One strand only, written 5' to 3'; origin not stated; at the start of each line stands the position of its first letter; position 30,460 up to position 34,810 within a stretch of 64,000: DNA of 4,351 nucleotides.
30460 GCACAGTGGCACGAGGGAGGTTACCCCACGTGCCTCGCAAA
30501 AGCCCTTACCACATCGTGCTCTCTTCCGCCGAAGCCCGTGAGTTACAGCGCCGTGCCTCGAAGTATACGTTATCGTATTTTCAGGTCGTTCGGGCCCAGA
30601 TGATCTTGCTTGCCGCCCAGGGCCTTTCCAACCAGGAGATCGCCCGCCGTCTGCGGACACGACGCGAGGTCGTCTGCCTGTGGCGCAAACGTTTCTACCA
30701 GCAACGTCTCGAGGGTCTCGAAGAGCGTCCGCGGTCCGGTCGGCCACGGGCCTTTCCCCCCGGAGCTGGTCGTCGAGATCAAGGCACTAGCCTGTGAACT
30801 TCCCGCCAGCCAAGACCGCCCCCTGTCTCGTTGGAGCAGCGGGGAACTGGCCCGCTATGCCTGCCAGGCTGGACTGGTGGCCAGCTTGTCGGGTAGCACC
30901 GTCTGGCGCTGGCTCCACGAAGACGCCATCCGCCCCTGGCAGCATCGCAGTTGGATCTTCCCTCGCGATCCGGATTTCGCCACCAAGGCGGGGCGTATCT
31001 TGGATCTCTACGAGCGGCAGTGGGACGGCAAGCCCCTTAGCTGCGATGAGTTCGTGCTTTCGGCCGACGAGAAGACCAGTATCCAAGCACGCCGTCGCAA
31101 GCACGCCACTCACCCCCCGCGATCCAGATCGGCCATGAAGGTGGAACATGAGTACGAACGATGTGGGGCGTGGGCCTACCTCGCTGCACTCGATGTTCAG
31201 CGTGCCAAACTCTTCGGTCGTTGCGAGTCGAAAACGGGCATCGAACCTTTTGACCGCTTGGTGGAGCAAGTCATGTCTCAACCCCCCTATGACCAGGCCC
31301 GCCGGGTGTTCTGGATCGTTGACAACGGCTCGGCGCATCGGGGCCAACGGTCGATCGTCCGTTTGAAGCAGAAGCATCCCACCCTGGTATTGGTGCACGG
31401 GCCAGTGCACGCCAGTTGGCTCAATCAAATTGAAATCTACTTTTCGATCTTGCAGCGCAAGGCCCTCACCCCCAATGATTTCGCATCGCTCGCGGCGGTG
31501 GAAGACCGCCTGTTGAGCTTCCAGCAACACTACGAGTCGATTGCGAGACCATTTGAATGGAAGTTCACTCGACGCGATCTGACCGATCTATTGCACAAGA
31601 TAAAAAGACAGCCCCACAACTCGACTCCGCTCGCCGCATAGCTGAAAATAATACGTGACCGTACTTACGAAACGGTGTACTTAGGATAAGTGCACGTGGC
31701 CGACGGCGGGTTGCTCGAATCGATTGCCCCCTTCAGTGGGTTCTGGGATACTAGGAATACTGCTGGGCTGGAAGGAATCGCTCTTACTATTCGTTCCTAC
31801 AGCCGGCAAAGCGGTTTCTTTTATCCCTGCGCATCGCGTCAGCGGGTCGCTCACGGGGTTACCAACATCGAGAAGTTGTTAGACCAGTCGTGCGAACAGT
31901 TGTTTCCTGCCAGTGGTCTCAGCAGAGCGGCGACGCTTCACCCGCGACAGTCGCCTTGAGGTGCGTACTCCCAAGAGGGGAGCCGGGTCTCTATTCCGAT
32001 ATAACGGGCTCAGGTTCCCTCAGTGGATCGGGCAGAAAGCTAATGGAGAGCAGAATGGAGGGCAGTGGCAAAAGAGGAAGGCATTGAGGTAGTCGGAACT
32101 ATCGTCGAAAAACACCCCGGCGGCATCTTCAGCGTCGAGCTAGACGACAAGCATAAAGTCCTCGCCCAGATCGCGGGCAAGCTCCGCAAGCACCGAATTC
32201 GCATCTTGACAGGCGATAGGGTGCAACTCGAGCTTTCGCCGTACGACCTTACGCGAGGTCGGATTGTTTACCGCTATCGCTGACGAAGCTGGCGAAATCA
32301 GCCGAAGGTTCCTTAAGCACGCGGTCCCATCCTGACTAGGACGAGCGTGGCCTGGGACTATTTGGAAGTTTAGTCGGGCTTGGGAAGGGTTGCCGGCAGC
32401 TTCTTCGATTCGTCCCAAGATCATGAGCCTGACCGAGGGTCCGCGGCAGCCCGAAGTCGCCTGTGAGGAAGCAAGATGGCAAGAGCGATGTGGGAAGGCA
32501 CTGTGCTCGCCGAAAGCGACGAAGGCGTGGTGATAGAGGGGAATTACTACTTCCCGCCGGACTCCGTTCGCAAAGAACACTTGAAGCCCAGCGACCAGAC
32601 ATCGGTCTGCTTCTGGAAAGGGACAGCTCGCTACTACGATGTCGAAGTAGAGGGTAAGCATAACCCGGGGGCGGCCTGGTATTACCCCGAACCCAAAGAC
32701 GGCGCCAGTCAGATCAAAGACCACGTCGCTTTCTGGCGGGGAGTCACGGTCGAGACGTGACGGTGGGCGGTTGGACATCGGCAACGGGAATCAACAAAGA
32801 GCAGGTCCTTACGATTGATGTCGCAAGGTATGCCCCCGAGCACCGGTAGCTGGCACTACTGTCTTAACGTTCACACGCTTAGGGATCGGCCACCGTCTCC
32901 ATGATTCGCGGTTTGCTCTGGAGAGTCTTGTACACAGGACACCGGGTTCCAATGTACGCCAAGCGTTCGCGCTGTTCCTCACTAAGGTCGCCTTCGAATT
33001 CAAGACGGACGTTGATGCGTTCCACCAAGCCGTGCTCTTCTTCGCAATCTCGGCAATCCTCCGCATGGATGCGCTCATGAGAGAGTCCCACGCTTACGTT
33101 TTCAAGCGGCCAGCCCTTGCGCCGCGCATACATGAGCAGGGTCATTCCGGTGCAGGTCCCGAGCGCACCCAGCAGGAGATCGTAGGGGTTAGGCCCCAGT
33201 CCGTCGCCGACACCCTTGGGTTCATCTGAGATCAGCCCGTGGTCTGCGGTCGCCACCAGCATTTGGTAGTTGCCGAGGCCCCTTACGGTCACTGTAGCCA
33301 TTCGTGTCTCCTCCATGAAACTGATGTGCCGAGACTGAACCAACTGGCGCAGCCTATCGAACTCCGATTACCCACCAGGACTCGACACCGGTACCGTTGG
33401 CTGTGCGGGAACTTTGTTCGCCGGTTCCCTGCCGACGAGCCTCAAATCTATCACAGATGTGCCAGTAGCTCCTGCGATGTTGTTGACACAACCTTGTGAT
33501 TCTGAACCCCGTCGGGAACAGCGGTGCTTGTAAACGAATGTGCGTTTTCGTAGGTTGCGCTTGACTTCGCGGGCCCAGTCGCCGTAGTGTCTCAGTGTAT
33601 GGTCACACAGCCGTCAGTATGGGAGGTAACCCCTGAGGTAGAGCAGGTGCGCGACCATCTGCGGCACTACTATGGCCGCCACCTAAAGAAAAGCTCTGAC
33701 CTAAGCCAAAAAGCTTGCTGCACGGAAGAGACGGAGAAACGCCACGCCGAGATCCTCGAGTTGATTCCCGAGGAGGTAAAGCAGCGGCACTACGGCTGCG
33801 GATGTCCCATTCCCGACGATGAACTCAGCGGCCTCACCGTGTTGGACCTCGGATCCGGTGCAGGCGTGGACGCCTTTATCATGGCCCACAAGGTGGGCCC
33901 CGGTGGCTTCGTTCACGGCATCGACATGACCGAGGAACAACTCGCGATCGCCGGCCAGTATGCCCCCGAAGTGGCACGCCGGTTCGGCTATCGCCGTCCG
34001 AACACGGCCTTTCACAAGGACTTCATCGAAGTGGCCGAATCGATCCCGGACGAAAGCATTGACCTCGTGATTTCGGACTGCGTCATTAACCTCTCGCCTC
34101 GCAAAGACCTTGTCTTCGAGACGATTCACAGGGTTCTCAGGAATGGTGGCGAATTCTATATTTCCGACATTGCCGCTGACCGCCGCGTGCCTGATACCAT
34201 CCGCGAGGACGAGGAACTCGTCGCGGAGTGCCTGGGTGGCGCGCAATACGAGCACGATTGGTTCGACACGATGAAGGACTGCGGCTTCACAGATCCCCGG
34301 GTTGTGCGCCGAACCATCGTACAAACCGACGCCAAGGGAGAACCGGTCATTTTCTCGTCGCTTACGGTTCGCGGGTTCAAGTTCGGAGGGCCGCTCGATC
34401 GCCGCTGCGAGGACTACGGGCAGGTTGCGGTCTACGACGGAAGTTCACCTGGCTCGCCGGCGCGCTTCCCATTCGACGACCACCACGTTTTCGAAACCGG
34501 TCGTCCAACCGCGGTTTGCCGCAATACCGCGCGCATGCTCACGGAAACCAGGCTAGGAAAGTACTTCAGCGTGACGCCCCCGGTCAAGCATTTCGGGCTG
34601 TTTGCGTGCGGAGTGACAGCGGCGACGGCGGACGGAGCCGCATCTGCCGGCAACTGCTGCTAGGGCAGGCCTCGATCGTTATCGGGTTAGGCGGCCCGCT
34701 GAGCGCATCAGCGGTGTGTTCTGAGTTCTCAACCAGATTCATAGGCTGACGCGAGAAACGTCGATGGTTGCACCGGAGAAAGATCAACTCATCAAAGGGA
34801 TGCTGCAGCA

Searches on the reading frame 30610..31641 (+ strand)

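Call 64: search_protein_families(library=pfam, proteins=[window:30610-31641:+], max_evalue=0.00001)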
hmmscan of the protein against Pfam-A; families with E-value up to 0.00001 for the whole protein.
window:30610-31641:+ (343 aa): 2 families
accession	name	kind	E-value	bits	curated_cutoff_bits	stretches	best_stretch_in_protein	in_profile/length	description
PF13358.12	DDE_3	-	9.4e-13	48.7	28.6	1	150-293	3-141/146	DDE superfamily endonuclease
PF13565.12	HTH_32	-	2e-06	28.7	33.7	0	46-102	25-73/73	Homeodomain-like domain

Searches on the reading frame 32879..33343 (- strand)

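Call 64: search_protein_families(library=pfam, proteins=[window:32879-33343:-], max_evalue=0.00001)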
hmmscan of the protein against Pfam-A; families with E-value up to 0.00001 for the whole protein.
window:32879-33343:- (154 aa): 1 family
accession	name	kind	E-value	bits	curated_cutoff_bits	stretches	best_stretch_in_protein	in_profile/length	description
PF02566.24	OsmC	-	1.4e-17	64.4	27.5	1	46-147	1-97/100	OsmC-like protein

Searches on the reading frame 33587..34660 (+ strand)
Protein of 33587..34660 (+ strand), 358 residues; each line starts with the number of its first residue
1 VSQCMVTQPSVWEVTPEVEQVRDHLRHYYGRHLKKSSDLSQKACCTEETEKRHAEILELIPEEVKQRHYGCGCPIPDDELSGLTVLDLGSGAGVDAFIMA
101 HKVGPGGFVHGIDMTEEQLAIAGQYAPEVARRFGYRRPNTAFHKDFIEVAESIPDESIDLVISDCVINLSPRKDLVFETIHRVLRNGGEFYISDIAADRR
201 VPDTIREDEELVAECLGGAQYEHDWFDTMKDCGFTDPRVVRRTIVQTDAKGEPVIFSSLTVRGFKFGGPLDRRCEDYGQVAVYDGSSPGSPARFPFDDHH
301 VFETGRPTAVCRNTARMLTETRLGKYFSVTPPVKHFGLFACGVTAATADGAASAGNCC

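Call 27: search_protein_families(library=ncbifam, proteins=[window:33587-34660:+], max_evalue=0.001)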
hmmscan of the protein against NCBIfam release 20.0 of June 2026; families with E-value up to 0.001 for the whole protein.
window:33587-34660:+ (358 aa): 16 families
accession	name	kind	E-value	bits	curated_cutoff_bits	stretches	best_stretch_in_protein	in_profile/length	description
NF008823.0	PRK11873.1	subfamily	4.2e-51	174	263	1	18-249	4-238/272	arsenite methyltransferase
NF040538.1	methyl_ArsM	equivalog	9.6e-41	140.1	500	2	142-274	156-286/356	arsinothricin biosynthesis methyltransferase ArsM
NF038099.1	AsSugarArsM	exception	6.5e-31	107.7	400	1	42-333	20-312/321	arsenosugar biosynthesis arsenite methyltransferase ArsM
NF041537.1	ArsM_AhpD_UU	exception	1.2e-29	103.2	510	1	52-259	46-247/345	arsenite methyltransferase/AhpD domain selenoprotein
NF047649.1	MTase_UXPK_star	exception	8.2e-28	97.2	460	1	16-252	8-241/283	methyltransferase/UXPK-star double selenoprotein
NF041536.1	ArsM_DUF2284_UU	exception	8.6e-26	90.3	575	1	52-257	46-245/459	arsenite methyltransferase/DUF2284 domain selenoprotein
NF040539.1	AST_met_ArsM_2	exception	3.2e-17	63.3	240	1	85-241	60-212/262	putative arsinothricin biosynthesis methyltransferase ArsM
NF045667.1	MTase_DVU1556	equivalog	2.1e-16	60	155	1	82-235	23-161/213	DVU_1556 family methyltransferase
NF043040.1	corrin_prot_MT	hypoth_equivalog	3e-09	36.6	180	1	82-198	42-153/216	corrinoid protein-associated methyltransferase CpaM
TIGR01983.1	UbiG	equivalog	2e-07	30.5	102.95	1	67-196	44-155/228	bifunctional 2-polyprenyl-6-hydroxyphenol methylase/3-demethylubiquinol 3-O-methyltransferase UbiG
NF001244.0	PRK00216.1-5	equivalog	1.3e-06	27.9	216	1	82-198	49-159/236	bifunctional demethylmenaquinone methyltransferase/2-methoxy-6-polyprenyl-1,4-benzoquinol methylase UbiE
TIGR02072.1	BioC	equivalog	4e-05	23.5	184.95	1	84-198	37-138/244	malonyl-ACP O-methyltransferase BioC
NF052510.1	methyltran_MpqE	exception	7.1e-05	22.3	335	1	82-191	47-150/234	methyl-plastoquinone biosynthesis methyltransferase MpqE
NF008935.0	PRK12292.1-1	equivalog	0.00017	20.7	350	1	113-213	278-372/382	ATP phosphoribosyltransferase regulatory subunit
TIGR01934.1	MenG_MenH_UbiE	subfamily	0.00023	20.5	158.35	1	82-196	40-145/223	ubiquinone/menaquinone biosynthesis methyltransferase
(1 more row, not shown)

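Call 28: search_protein_families(library=pfam, proteins=[window:33587-34660:+], max_evalue=0.01)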
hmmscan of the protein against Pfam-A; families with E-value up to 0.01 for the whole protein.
window:33587-34660:+ (358 aa): 9 families
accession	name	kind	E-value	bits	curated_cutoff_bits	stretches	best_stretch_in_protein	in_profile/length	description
PF13847.12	Methyltransf_31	-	9.9e-30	103.6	27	1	81-219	3-135/145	Methyltransferase domain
PF13649.12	Methyltransf_25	-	3.5e-11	44.1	27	1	85-188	1-97/97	Methyltransferase domain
PF08241.18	Methyltransf_11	-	6e-11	43.3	21.2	1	86-192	1-95/95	Methyltransferase domain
PF08242.18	Methyltransf_12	-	8e-08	33.4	30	1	86-189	1-97/98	Methyltransferase domain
PF13489.12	Methyltransf_23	-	1.8e-05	25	27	1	81-202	22-126/164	Methyltransferase domain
PF01209.24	Ubie_methyltran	-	3.6e-05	23.7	20.1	1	80-193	46-152/233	ubiE/COQ5 methyltransferase family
PF13578.12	Methyltransf_24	-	0.00025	22.3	26.3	1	87-194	2-104/105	Methyltransferase domain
PF01135.25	PCMT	-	0.005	17.1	20.3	1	82-119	74-111/210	Protein-L-isoaspartate(D-aspartate) O-methyltransferase (PCMT)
PF01728.25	FtsJ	-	0.0082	16.5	24.1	0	81-175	21-109/181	FtsJ-like methyltransferase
